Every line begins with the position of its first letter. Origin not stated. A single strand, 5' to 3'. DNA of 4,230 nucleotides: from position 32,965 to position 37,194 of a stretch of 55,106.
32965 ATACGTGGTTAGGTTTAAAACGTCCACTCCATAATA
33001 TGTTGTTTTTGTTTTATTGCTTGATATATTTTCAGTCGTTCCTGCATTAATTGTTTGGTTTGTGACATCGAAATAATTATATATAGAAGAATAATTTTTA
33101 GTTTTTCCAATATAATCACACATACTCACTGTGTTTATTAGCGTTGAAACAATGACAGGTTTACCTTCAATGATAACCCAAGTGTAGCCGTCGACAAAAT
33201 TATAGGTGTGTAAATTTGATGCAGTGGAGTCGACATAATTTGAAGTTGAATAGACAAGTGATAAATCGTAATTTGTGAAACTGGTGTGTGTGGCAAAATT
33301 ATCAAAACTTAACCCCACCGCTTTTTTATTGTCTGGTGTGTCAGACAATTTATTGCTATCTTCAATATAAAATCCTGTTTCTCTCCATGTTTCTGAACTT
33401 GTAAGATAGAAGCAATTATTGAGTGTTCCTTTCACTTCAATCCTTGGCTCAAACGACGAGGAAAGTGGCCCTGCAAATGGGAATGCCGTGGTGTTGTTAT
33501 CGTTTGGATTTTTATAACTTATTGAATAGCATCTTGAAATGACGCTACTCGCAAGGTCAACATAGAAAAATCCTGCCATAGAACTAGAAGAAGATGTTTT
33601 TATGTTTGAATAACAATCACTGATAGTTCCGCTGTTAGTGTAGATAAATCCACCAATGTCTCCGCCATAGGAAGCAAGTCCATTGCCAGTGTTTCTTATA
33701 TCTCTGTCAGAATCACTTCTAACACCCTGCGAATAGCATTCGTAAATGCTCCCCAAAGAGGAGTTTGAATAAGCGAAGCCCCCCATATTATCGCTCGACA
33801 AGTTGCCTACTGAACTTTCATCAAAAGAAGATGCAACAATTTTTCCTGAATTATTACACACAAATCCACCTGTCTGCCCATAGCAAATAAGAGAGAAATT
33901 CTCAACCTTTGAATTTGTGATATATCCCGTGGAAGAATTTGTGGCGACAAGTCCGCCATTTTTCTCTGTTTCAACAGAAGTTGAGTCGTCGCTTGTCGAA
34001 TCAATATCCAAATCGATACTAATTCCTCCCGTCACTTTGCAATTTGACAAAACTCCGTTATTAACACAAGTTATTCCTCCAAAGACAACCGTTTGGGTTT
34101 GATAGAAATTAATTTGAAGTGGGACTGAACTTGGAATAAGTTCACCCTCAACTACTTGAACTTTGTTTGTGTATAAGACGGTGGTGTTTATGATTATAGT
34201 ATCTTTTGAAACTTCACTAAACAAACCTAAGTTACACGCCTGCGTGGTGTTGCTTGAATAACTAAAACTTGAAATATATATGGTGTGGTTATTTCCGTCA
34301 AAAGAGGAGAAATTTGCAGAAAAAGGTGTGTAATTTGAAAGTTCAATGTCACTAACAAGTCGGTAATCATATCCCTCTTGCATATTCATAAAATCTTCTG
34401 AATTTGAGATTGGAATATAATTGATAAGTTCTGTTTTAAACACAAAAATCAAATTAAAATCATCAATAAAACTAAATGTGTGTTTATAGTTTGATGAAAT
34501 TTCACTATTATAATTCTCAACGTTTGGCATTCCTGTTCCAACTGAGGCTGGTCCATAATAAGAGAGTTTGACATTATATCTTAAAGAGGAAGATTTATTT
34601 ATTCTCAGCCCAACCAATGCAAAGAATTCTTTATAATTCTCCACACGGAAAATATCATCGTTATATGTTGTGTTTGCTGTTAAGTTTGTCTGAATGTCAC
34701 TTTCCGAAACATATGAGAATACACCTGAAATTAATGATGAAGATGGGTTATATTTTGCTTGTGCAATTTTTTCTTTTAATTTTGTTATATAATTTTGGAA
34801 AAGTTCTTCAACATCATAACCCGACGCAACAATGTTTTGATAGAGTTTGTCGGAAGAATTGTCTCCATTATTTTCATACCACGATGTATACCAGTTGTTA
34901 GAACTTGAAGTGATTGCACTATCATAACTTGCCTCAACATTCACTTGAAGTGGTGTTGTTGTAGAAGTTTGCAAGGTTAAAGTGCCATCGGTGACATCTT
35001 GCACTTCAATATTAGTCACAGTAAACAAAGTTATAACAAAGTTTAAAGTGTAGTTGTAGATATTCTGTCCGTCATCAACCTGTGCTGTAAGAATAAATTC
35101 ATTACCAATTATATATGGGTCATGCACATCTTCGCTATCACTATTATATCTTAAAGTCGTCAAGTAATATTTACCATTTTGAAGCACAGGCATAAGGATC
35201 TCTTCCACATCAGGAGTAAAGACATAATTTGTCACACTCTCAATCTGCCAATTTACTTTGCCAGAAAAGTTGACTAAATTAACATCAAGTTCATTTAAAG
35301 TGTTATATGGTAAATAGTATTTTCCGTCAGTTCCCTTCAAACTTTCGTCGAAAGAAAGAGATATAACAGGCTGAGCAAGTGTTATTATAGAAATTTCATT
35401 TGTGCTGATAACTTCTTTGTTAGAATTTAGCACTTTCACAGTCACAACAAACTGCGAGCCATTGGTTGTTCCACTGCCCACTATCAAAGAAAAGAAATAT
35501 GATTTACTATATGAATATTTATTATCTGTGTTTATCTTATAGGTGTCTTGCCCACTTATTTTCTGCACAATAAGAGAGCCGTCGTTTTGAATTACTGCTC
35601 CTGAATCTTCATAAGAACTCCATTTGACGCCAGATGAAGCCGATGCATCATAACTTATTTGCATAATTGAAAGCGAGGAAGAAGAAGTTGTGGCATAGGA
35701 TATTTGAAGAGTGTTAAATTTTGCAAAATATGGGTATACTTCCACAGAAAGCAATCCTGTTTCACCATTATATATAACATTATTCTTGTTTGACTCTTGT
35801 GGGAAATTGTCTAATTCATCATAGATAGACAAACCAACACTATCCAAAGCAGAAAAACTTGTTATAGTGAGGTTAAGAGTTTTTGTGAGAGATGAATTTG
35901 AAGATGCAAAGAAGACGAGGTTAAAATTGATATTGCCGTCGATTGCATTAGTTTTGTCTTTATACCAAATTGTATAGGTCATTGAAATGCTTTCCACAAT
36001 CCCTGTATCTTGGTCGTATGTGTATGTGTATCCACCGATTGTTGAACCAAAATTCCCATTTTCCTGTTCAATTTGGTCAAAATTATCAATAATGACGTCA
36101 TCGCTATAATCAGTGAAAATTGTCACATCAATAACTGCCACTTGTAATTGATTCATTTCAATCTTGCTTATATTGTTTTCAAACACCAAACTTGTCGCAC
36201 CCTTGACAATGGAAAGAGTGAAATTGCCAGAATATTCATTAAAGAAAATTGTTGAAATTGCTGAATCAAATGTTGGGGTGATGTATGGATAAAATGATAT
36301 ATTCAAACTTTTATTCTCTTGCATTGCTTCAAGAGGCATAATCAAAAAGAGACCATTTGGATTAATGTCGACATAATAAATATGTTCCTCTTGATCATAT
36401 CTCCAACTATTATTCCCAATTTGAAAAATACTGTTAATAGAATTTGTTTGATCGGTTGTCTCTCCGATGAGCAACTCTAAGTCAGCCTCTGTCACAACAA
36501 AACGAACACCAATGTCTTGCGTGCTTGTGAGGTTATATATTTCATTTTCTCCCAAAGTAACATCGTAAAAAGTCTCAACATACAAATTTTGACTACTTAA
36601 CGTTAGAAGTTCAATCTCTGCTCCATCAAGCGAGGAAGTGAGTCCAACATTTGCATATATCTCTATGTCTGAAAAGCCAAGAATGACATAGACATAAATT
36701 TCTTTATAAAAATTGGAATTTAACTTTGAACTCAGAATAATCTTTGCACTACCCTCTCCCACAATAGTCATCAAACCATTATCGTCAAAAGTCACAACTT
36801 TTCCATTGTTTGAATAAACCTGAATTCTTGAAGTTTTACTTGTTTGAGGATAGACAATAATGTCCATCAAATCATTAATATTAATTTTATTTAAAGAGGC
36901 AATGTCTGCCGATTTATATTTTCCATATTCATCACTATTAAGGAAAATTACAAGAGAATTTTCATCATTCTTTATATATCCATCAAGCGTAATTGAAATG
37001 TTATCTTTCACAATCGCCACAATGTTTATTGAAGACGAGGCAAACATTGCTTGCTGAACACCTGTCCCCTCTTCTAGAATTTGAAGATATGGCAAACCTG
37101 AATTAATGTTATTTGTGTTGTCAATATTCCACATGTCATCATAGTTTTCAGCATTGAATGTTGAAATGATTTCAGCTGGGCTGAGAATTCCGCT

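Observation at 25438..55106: Tandem giant ORFs (at least 4197 aa and about 5628 aa) encoding GLUG-repeat beta-helix surface proteins fill about 54% of the window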

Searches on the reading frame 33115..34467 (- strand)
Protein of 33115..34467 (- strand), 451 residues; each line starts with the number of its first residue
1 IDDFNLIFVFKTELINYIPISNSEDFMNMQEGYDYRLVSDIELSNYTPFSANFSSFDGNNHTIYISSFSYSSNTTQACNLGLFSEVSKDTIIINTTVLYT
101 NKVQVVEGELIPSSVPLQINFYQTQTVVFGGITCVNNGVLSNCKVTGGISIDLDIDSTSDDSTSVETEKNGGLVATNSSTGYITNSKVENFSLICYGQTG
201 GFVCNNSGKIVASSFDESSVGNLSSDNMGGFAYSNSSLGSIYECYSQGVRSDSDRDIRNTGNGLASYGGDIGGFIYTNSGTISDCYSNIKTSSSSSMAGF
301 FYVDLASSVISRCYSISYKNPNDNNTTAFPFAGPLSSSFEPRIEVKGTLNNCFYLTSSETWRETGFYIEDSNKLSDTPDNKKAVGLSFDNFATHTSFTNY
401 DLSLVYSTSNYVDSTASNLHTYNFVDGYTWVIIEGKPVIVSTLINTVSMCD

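Call 55: search_solved_structures(query=A2, max_evalue=10, show_alignments=2)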
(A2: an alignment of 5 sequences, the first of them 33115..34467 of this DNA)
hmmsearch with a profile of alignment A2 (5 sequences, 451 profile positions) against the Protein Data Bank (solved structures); distinct sequences matched with E-value up to 10: 4.
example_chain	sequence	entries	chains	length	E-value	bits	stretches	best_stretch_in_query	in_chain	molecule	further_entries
3dit_A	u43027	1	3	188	0.089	14.7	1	55-99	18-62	Protein mothers against dpp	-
3gmj_D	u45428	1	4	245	0.15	13.9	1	55-99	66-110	Protein mothers against dpp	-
8u0f_C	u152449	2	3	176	0.17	13.8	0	183-211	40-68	Bacterial fluorescent protein beta | Fluorescent protein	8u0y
9mgb_B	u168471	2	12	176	0.2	13.5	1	181-211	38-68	R-phycoerythrin beta chain | R-phycoerythrin class I beta subunit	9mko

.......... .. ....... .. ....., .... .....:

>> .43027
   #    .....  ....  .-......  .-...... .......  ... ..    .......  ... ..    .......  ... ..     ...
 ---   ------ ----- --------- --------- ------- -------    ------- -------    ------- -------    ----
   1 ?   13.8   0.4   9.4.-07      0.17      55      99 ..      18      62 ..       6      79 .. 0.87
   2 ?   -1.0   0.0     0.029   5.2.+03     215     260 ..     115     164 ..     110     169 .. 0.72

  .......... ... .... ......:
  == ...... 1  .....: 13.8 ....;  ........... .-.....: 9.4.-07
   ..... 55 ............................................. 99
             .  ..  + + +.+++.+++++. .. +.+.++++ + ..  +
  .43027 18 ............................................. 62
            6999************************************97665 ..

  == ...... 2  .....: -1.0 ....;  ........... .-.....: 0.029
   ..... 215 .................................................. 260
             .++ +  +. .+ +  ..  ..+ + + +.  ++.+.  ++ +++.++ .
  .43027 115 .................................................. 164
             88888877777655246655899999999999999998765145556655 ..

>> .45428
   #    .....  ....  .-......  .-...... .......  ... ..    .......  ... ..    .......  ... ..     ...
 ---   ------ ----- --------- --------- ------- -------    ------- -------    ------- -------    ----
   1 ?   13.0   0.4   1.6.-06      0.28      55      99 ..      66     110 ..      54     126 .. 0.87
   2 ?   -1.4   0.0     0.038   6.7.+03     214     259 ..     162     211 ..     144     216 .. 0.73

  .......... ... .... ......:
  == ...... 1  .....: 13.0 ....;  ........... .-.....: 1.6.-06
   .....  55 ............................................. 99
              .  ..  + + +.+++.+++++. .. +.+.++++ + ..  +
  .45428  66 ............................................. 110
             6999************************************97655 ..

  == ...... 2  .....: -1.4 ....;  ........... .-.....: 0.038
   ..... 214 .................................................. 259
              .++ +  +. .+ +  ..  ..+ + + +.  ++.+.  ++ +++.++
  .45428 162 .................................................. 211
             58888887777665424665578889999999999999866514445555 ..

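Call 56: find_homologous_proteins(query=A2, max_evalue=0.001)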
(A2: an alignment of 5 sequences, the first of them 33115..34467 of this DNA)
Query A2 (5 sequences) (451 aa, profile of the alignment): 12 proteins with E <= 0.001 among 8000 candidates.
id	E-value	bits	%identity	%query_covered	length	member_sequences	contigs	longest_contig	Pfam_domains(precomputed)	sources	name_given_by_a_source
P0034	2.5e-41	160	30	88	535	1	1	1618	-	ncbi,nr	ncbi:MAG: hypothetical protein EOM05_11620, partial [Clostridia bacterium]|nr:hypothetical protein [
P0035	3.9e-30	123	50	29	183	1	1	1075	-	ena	-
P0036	3.9e-30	123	29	67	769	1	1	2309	-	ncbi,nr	ncbi:MAG: hypothetical protein IKY10_02695, partial [Clostridia bacterium]|nr:hypothetical protein [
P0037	1.1e-27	115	30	61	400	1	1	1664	-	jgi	-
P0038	1.3e-24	105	36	38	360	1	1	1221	-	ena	-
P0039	3.3e-11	61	31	32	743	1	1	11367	PF07581.18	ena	-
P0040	4.1e-8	50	34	20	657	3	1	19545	PF07581.18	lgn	-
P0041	5.9e-7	47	27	64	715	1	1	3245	PF07581.18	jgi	-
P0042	7.5e-6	43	28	51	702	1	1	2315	PF07581.18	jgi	jgi:hypothetical protein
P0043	1.8e-5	42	26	56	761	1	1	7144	PF07581.18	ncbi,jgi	ncbi:MAG: GLUG motif-containing protein [Planctomycetota bacterium]|jgi:hypothetical protein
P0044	3.3e-5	41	25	63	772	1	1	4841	PF07581.18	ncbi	-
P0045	4.5e-5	40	28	61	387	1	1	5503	PF07581.18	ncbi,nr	ncbi:MAG: hypothetical protein E7678_05595, partial [Ruminococcaceae bacterium]|nr:hypothetical prot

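Call 77: search_protein_families(library=pfam, proteins=[window:33115-34467:-], max_evalue=1)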
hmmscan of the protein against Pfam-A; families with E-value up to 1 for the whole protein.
window:33115-34467:- (451 aa): 0 families

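Call 115: search_protein_families(library=ncbifam, proteins=[window:33115-34467:-], max_evalue=0.1)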
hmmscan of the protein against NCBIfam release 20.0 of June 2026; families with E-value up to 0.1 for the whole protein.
window:33115-34467:- (451 aa): 0 families

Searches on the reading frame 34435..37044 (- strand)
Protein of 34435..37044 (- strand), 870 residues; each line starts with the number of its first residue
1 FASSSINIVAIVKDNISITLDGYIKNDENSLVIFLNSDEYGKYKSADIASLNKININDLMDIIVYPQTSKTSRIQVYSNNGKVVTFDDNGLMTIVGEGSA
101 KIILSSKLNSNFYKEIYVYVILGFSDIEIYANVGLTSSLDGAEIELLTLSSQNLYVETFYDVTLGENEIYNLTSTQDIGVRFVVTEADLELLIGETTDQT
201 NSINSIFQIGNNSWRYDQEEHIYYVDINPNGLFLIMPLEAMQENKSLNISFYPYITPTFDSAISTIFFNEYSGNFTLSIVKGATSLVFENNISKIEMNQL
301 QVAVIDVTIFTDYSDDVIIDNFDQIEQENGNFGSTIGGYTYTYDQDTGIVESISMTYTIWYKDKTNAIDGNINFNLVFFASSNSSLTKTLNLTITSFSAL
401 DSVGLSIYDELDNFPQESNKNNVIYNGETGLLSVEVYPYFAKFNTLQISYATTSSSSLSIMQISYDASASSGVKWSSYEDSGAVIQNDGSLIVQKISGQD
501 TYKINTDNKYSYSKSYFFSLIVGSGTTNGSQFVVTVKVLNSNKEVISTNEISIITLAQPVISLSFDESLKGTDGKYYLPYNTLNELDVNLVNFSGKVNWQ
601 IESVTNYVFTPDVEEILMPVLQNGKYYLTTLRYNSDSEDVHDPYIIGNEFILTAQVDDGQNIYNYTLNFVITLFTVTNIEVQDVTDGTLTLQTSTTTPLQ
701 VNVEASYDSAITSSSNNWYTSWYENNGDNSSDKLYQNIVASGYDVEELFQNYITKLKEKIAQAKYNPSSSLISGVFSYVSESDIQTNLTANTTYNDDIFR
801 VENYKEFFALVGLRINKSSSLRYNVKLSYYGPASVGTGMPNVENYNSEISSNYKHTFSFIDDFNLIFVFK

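Call 72: search_solved_structures(query=A5, max_evalue=10)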
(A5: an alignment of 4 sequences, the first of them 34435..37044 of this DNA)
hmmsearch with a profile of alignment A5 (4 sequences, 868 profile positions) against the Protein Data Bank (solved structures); distinct sequences matched with E-value up to 10: 2.
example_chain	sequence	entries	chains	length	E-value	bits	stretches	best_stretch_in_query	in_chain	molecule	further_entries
4v4n_AZ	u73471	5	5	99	0.22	12.9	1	81-139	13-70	50S ribosomal protein L30E | Large ribosomal subunit protein eL30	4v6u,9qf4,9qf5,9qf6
9sra_BZ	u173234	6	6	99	0.32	12.4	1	83-139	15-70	Large ribosomal subunit protein eL30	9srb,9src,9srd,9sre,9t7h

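Call 100: search_protein_families(library=pfam, alignment_id=A5, max_evalue=0.1)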
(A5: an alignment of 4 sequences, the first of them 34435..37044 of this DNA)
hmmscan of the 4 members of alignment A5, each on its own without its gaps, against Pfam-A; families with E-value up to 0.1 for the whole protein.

A. member 1, window:34435-37044:- (870 aa): 2 families
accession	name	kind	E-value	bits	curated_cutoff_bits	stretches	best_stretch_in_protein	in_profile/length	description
PF02368.24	Big_2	-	0.0025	18.2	22.8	1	63-108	25-70/79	Bacterial Ig-like domain (group 2)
PF07995.17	GSDH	-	0.071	12.8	25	0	418-464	38-88/332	Glucose / Sorbosone dehydrogenase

B. families by the number of members that match (of 4 scanned): 3 families
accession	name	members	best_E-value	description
PF02368.24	Big_2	2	0.0025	Bacterial Ig-like domain (group 2)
PF07880.17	T4_gp9_10_N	1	0.015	Bacteriophage T4 gp9/10-like protein, N-terminal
PF07995.17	GSDH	1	0.071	Glucose / Sorbosone dehydrogenase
